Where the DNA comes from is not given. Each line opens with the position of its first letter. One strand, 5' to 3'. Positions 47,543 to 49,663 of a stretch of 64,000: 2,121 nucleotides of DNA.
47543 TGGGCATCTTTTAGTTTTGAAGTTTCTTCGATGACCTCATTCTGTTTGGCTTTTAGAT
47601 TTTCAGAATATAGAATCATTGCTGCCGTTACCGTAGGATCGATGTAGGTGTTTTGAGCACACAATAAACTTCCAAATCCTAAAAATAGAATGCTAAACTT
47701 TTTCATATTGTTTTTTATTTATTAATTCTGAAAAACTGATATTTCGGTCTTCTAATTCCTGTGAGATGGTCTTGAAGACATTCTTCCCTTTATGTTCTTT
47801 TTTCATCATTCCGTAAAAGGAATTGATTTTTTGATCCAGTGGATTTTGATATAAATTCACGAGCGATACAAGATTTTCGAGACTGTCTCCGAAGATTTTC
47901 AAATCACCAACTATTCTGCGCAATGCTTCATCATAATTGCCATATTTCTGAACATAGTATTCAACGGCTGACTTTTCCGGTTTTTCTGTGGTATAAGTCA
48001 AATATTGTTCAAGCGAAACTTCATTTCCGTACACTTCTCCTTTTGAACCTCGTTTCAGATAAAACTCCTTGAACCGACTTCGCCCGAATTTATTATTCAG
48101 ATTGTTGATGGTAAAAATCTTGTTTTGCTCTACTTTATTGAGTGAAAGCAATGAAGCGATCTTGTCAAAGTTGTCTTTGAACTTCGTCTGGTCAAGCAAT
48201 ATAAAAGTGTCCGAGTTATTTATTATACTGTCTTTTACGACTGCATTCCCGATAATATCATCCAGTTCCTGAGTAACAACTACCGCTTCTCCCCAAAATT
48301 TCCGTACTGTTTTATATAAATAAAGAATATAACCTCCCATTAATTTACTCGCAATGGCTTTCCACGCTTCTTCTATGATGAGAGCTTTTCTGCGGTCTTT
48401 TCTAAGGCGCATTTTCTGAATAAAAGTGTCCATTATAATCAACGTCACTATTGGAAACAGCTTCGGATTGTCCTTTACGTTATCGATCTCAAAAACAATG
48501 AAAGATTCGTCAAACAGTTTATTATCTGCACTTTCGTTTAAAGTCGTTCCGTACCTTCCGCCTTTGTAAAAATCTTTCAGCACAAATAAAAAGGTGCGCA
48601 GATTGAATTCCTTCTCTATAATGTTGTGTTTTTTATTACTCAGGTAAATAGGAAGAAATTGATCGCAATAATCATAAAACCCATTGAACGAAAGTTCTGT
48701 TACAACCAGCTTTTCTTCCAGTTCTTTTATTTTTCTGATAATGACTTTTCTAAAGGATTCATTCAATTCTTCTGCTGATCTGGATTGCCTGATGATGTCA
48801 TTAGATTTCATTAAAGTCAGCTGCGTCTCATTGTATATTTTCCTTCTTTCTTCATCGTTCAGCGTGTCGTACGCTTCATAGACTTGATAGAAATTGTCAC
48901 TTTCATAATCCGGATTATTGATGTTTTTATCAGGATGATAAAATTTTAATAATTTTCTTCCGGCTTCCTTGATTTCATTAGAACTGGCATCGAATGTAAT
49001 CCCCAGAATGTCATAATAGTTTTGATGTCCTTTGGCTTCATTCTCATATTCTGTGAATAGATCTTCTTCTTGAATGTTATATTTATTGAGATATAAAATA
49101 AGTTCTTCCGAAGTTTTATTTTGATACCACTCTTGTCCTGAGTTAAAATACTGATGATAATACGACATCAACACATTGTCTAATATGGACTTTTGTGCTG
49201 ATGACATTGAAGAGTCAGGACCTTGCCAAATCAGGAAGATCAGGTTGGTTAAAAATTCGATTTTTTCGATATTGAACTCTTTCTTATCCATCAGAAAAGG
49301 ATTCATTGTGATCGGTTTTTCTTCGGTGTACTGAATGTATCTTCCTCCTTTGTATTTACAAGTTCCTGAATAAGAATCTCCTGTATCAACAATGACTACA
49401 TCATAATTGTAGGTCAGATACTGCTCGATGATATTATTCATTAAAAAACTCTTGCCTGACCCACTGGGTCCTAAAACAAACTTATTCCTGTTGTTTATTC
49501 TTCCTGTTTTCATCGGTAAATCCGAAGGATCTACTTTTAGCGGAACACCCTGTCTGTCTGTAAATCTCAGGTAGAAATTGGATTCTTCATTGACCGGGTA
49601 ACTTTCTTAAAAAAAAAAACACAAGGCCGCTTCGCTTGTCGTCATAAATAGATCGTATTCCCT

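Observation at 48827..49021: DnaJ-type J-domain embedded inside the VirB4-type conjugation ATPase TraG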

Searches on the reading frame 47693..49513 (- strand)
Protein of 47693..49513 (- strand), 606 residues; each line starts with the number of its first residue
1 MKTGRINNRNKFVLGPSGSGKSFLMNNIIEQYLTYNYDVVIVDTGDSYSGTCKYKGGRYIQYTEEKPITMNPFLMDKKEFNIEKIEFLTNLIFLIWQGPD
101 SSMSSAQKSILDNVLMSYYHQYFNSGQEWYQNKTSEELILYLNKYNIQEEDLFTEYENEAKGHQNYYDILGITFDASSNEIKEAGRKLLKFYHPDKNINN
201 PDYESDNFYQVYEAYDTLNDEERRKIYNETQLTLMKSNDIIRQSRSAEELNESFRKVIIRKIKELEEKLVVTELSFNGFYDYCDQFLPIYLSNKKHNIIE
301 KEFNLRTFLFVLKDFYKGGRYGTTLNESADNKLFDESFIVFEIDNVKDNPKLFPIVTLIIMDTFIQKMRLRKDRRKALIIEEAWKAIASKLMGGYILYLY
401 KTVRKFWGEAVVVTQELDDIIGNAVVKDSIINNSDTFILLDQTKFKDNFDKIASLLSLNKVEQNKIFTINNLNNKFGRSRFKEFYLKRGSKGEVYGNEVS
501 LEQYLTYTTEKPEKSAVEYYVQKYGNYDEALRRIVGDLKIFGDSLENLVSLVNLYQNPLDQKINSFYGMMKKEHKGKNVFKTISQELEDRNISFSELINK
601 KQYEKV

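Call 3: search_protein_families(library=pfam, proteins=[window:47693-49513:-], max_evalue=0.1)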
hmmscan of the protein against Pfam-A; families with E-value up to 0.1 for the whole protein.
window:47693-49513:- (606 aa): 12 families
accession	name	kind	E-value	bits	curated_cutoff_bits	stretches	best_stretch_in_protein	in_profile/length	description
PF19044.6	P-loop_TraG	-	3.4e-123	411.8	25.8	2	211-535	94-410/413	TraG P-loop domain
PF00226.36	DnaJ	-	1.3e-17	64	27.8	1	165-228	1-63/63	DnaJ domain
PF01935.23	DUF87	-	3.3e-07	31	23.2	1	13-168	28-146/220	Helicase HerA, central domain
PF12846.13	AAA_10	-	4.8e-06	26.3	27.5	1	5-44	18-57/362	AAA-like domain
PF13401.12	AAA_22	-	0.0018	19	27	1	12-45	9-42/130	AAA domain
PF01637.24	ATPase_2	-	0.0018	18.6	33.2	1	11-97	23-99/225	ATPase domain predominantly from Archaea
PF13207.12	AAA_17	-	0.0087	16.8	27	0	14-46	1-28/136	AAA domain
PF00005.33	ABC_tran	-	0.014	16.4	25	1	12-38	15-41/137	ABC transporter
PF00910.28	RNA_helicase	-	0.035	15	21.5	0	13-49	3-36/105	RNA helicase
PF05970.20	PIF1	-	0.047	13.7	25.9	0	9-97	23-109/223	PIF1-like helicase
PF03193.22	RsgA_GTPase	-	0.052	13.8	30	0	6-31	104-129/174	RsgA GTPase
PF20720.3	nSTAND3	-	0.054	13.6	27.2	1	12-44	21-53/155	Novel STAND NTPase 3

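Call 6: find_homologous_proteins(query=window:47693-49513:-, max_evalue=1e-10)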
Query window:47693-49513:- (606 aa): 8000 proteins with E <= 1e-10 among 8000 candidates; the best 120 are listed.
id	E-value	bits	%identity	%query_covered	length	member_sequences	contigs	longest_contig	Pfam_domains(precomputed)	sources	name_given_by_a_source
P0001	0.0e+0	1273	95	100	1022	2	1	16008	PF00226.37,PF19044.7,PF12846.14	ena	-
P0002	0.0e+0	1259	94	100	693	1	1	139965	PF00226.37,PF19044.7,PF12846.14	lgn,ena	-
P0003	0.0e+0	1255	93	100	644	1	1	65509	PF00226.37,PF19044.7,PF01935.24,PF12846.14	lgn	-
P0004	0.0e+0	1254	94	100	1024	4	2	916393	PF00226.37,PF19044.7,PF12846.14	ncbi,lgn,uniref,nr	ncbi:TraG family conjugative transposon ATPase [Epilithonimonas lactis]|uniref:Conjugal transfer pro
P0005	0.0e+0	1253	93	100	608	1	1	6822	PF00226.37,PF19044.7,PF01935.24,PF12846.14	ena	-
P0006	0.0e+0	1249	93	100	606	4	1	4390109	PF00226.37,PF19044.7,PF01935.24,PF12846.14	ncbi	-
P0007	0.0e+0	1249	93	100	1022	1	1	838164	PF00226.37,PF19044.7,PF01935.24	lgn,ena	-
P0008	0.0e+0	1249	93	100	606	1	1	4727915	PF00226.37,PF19044.7,PF01935.24,PF12846.14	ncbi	-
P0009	0.0e+0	1249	93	100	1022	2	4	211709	PF00226.37,PF19044.7,PF01935.24,PF12846.14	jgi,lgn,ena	-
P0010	0.0e+0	1248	93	100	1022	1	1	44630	PF00226.37,PF19044.7,PF01935.24,PF12846.14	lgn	-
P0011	0.0e+0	1247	93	100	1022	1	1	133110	PF00226.37,PF19044.7,PF12846.14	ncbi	-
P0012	0.0e+0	1247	93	100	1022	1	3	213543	PF00226.37,PF19044.7,PF12846.14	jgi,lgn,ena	-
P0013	0.0e+0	1247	93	100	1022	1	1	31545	PF00226.37,PF19044.7,PF01935.24,PF12846.14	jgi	jgi:type IV secretory pathway VirB4 component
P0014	0.0e+0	1246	93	100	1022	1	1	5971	PF00226.37,PF19044.7,PF01935.24,PF12846.14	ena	-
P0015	0.0e+0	1244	93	100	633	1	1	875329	PF00226.37,PF19044.7,PF12846.14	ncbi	-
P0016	0.0e+0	1244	92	100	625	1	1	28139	PF00226.37,PF19044.7,PF01935.24,PF12846.14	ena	-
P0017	0.0e+0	1240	93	100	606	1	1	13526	PF00226.37,PF19044.7,PF01935.24,PF12846.14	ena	-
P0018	0.0e+0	1240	92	100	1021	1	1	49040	PF00226.37,PF19044.7,PF01935.24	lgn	-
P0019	0.0e+0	1240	92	100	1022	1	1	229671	PF00226.37,PF19044.7,PF12846.14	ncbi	-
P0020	0.0e+0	1240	92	100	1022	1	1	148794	PF00226.37,PF19044.7,PF01935.24,PF12846.14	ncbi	-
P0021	0.0e+0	1238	92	100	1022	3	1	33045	PF00226.37,PF19044.7,PF01935.24,PF12846.14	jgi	jgi:type IV secretory pathway VirB4 component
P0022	0.0e+0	1231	93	100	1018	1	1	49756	PF00226.37,PF19044.7,PF01935.24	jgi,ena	-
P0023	0.0e+0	1223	92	100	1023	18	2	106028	PF00226.37,PF19044.7,PF03135.20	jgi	jgi:type IV secretory pathway VirB4 component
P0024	0.0e+0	1201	89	100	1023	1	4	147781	PF00226.37,PF19044.7,PF12846.14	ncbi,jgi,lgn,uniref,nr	ncbi:TraG family conjugative transposon ATPase [Chryseobacterium sp.]|uniref:TraG family conjugative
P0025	0.0e+0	1200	89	100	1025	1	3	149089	PF00226.37,PF19044.7,PF01935.24,PF12846.14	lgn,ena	-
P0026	0.0e+0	1199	89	100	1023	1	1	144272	PF00226.37,PF19044.7,PF01935.24,PF12846.14,PF03135.20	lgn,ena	-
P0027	0.0e+0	1196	90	100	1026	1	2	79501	PF00226.37,PF19044.7,PF01935.24,PF12846.14,PF03135.20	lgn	-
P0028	0.0e+0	1195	89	100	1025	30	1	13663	PF00226.37,PF19044.7,PF12846.14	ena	-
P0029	0.0e+0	1194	89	100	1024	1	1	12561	PF00226.37,PF19044.7,PF12846.14,PF03135.20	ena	-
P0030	0.0e+0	1193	88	100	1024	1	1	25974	PF00226.37,PF19044.7,PF01935.24,PF12846.14,PF03135.20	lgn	-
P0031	0.0e+0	1192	89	100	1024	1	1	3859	PF00226.37,PF19044.7,PF01935.24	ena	-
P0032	0.0e+0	1191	89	100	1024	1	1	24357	PF00226.37,PF19044.7,PF12846.14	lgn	-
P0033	0.0e+0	1191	89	100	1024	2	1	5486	PF00226.37,PF19044.7,PF12846.14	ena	-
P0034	0.0e+0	1190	89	99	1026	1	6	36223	PF00226.37,PF19044.7,PF12846.14,PF03135.20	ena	-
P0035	0.0e+0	1190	89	99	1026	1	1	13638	PF00226.37,PF19044.7,PF12846.14,PF03135.20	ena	-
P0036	0.0e+0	1190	89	99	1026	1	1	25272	PF00226.37,PF19044.7,PF01935.24,PF12846.14,PF03135.20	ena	-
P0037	0.0e+0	1190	89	100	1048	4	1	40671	PF00226.37,PF19044.7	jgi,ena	-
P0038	0.0e+0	1189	89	100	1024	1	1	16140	PF00226.37,PF19044.7,PF12846.14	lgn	-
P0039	0.0e+0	1189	88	100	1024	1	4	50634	PF00226.37,PF19044.7,PF12846.14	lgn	-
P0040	0.0e+0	1189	89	100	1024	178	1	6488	PF00226.37,PF19044.7,PF12846.14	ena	-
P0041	0.0e+0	1189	89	100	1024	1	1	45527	PF00226.37,PF19044.7,PF12846.14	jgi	-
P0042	0.0e+0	1188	88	99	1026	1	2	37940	PF00226.37,PF19044.7,PF12846.14,PF03135.20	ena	-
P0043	0.0e+0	1188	88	100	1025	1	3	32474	PF00226.37,PF19044.7,PF12846.14,PF03135.20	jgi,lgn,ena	-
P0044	0.0e+0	1187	89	100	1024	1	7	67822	PF00226.37,PF19044.7,PF01935.24,PF12846.14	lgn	-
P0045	0.0e+0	1186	88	100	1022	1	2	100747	PF00226.37,PF19044.7,PF01935.24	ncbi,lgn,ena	-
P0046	0.0e+0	1186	88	100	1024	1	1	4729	PF00226.37,PF19044.7,PF12846.14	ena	-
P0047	0.0e+0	1186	88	100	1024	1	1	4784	PF00226.37,PF19044.7,PF12846.14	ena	-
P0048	0.0e+0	1184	88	99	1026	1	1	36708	PF00226.37,PF19044.7,PF12846.14,PF03135.20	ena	-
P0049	0.0e+0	1184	89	100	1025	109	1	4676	PF00226.37,PF19044.7,PF12846.14,PF03135.20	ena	-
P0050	0.0e+0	1184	89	100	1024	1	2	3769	PF00226.37,PF19044.7,PF12846.14,PF03135.20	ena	-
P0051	0.0e+0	1183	87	100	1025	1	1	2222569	PF00226.37,PF19044.7,PF01935.24,PF12846.14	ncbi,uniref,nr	ncbi:type IV secretory pathway VirB4 component [Epilithonimonas hungarica]|uniref:TraG family conjug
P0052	0.0e+0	1183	87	100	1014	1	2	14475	PF00226.37,PF19044.7,PF12846.14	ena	-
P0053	0.0e+0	1183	87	100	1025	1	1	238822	PF00226.37,PF19044.7,PF12846.14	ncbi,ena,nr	ncbi:MAG: TraG family conjugative transposon ATPase [Chryseobacterium sp.]|nr:TraG family conjugativ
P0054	0.0e+0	1183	88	100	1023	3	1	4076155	PF00226.37,PF19044.7,PF01935.24,PF12846.14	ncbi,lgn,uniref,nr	ncbi:TraG family conjugative transposon ATPase [Elizabethkingia meningoseptica]|uniref:TraG family c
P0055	0.0e+0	1183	88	100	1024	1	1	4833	PF00226.37,PF19044.7,PF12846.14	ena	-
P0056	0.0e+0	1182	88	100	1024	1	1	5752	PF00226.37,PF19044.7,PF12846.14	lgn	-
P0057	0.0e+0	1182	88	99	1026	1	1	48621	PF00226.37,PF19044.7,PF01935.24,PF12846.14,PF03135.20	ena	-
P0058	0.0e+0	1182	88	99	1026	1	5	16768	PF00226.37,PF19044.7,PF01935.24,PF12846.14,PF03135.20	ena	-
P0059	0.0e+0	1182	88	99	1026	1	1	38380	PF00226.37,PF19044.7,PF01935.24,PF12846.14,PF03135.20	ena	-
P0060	0.0e+0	1182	88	100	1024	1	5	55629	PF00226.37,PF19044.7,PF12846.14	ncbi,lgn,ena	-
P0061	0.0e+0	1182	88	100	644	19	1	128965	PF00226.37,PF19044.7,PF12846.14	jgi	jgi:DnaJ-class molecular chaperone with C-terminal Zn finger domain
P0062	0.0e+0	1181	88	100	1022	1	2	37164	PF00226.37,PF19044.7,PF12846.14,PF03135.20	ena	-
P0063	0.0e+0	1181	87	100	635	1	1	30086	PF00226.37,PF19044.7,PF01935.24,PF12846.14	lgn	-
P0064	0.0e+0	1180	88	100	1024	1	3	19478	PF00226.37,PF19044.7,PF12846.14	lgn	-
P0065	0.0e+0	1180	88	100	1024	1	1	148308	PF00226.37,PF19044.7,PF01935.24,PF12846.14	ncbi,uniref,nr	ncbi:conjugal transfer protein TraG [Cloacibacterium normanense]|uniref:Conjugal transfer protein Tr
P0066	0.0e+0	1180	88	100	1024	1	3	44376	PF00226.37,PF19044.7,PF01935.24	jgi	jgi:type IV secretory pathway VirB4 component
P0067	0.0e+0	1180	88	100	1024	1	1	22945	PF00226.37,PF19044.7,PF01935.24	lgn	-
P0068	0.0e+0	1179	88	100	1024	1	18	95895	PF00226.37,PF19044.7,PF12846.14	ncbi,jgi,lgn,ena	-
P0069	0.0e+0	1179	88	99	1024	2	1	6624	PF00226.37,PF19044.7,PF12846.14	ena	-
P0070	0.0e+0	1179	88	100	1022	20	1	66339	PF00226.37,PF19044.7,PF01935.24,PF12846.14,PF03135.20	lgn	-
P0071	0.0e+0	1178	87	100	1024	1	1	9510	PF00226.37,PF19044.7,PF01935.24,PF12846.14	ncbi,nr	ncbi:MAG: conjugal transfer protein TraG [Chryseobacterium sp.]|nr:MAG: conjugal transfer protein Tr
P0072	0.0e+0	1178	88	100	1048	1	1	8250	PF00226.37,PF19044.7,PF12846.14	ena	-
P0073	0.0e+0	1178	88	100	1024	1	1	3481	PF00226.37,PF19044.7,PF12846.14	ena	-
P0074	0.0e+0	1177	88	100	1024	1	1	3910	PF00226.37,PF19044.7,PF12846.14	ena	-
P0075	0.0e+0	1177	88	100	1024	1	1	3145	PF00226.37,PF19044.7,PF12846.14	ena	-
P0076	0.0e+0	1177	88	100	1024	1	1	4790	PF00226.37,PF19044.7,PF12846.14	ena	-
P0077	0.0e+0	1177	88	100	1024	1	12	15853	PF00226.37,PF19044.7,PF12846.14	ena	-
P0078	0.0e+0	1176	88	100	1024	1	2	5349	PF00226.37,PF19044.7,PF01935.24,PF12846.14,PF03135.20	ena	-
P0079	0.0e+0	1175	87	100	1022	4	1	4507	PF00226.37,PF19044.7,PF12846.14,PF03135.20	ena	-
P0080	0.0e+0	1175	87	100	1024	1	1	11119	PF00226.37,PF19044.7,PF12846.14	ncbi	-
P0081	0.0e+0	1175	88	99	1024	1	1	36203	PF00226.37,PF19044.7,PF12846.14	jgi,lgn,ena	-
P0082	0.0e+0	1175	88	100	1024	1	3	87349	PF00226.37,PF19044.7,PF12846.14,PF03135.20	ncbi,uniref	ncbi:TraG family conjugative transposon ATPase [Cloacibacterium sp. Arc13]|uniref:TraG family conjug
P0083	0.0e+0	1174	87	100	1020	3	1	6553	PF00226.37,PF19044.7,PF01935.24,PF12846.14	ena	-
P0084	0.0e+0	1174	88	100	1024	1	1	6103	PF00226.37,PF19044.7,PF01935.24,PF12846.14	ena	-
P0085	0.0e+0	1173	88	100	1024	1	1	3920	PF00226.37,PF19044.7,PF12846.14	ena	-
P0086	0.0e+0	1173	88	99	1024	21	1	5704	PF00226.37,PF19044.7,PF12846.14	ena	-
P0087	0.0e+0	1173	87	100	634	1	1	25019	PF00226.37,PF19044.7,PF01935.24,PF12846.14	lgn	-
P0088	0.0e+0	1173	88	100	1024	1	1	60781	PF00226.37,PF19044.7,PF01935.24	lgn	-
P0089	0.0e+0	1173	88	100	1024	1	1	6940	PF00226.37,PF19044.7,PF12846.14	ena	-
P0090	0.0e+0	1172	88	100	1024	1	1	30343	PF00226.37,PF19044.7,PF12846.14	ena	-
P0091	0.0e+0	1172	88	100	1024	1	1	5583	PF00226.37,PF19044.7,PF12846.14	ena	-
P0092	0.0e+0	1172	87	100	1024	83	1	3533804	PF00226.37,PF19044.7,PF01935.24,PF12846.14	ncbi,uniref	ncbi:TraG family conjugative transposon ATPase [Cloacibacterium sp.]|uniref:TraG family conjugative 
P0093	0.0e+0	1172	86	100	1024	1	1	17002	PF00226.37,PF19044.7,PF12846.14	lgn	-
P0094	0.0e+0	1172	87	100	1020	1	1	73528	PF00226.37,PF19044.7,PF01935.24,PF12846.14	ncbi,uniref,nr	ncbi:TraG family conjugative transposon ATPase [Chryseobacterium sp. 09-1422]|uniref:TraG family con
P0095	0.0e+0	1171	87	100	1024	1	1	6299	PF00226.37,PF19044.7,PF12846.14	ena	-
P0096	0.0e+0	1171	87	100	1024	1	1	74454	PF00226.37,PF19044.7,PF12846.14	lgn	-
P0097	0.0e+0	1171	87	100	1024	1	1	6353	PF00226.37,PF19044.7,PF12846.14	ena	-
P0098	0.0e+0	1171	88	100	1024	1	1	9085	PF00226.37,PF19044.7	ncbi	-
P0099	0.0e+0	1171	88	100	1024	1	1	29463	PF00226.37,PF19044.7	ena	-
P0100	0.0e+0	1171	88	99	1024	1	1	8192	PF00226.37,PF19044.7,PF12846.14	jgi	jgi:type IV secretory pathway VirB4 component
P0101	0.0e+0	1171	87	100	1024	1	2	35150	PF00226.37,PF19044.7,PF12846.14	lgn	-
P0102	0.0e+0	1171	87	99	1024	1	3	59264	PF00226.37,PF19044.7,PF12846.14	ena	-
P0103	0.0e+0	1170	87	100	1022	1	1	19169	PF00226.37,PF19044.7,PF01935.24,PF03135.20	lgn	-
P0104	0.0e+0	1169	86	100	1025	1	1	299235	PF00226.37,PF19044.7,PF01935.24,PF12846.14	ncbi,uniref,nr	ncbi:TraG family conjugative transposon ATPase [Chryseobacterium indologenes]|uniref:TraG family con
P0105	0.0e+0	1169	88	100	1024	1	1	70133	PF00226.37,PF19044.7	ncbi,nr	ncbi:MAG: TraG family conjugative transposon ATPase [Bacteroidetes bacterium]|nr:TraG family conjuga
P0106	0.0e+0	1168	86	100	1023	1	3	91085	PF00226.37,PF19044.7,PF12846.14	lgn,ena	-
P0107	0.0e+0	1168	87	99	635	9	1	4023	PF00226.37,PF19044.7,PF12846.14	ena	-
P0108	0.0e+0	1168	87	100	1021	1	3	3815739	PF00226.37,PF19044.7,PF01935.24,PF12846.14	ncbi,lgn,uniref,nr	ncbi:hypothetical protein EB1_28000 [Empedobacter brevis NBRC 14943 = ATCC 43319]|uniref:J domain-co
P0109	0.0e+0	1167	86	100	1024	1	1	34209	PF00226.37,PF19044.7,PF01935.24,PF12846.14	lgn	-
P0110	0.0e+0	1167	88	99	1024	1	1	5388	PF00226.37,PF19044.7,PF12846.14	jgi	jgi:type IV secretory pathway VirB4 component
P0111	0.0e+0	1166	87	100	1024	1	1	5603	PF00226.37,PF19044.7,PF12846.14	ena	-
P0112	0.0e+0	1166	87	100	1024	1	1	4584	PF00226.37,PF19044.7,PF12846.14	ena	-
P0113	0.0e+0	1166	87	100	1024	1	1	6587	PF00226.37,PF19044.7,PF12846.14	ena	-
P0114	0.0e+0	1166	87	100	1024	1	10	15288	PF00226.37,PF19044.7,PF12846.14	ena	-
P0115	0.0e+0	1166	87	100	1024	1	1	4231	PF00226.37,PF19044.7,PF12846.14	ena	-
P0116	0.0e+0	1166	87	100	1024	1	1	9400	PF00226.37,PF19044.7,PF12846.14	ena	-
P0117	0.0e+0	1166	86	100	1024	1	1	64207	PF00226.37,PF19044.7,PF01935.24,PF12846.14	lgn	-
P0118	0.0e+0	1166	87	99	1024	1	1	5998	PF00226.37,PF19044.7,PF12846.14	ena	-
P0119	0.0e+0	1165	87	99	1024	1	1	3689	PF00226.37,PF19044.7,PF12846.14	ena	-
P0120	0.0e+0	1165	87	99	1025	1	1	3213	PF00226.37,PF19044.7,PF01935.24,PF12846.14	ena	-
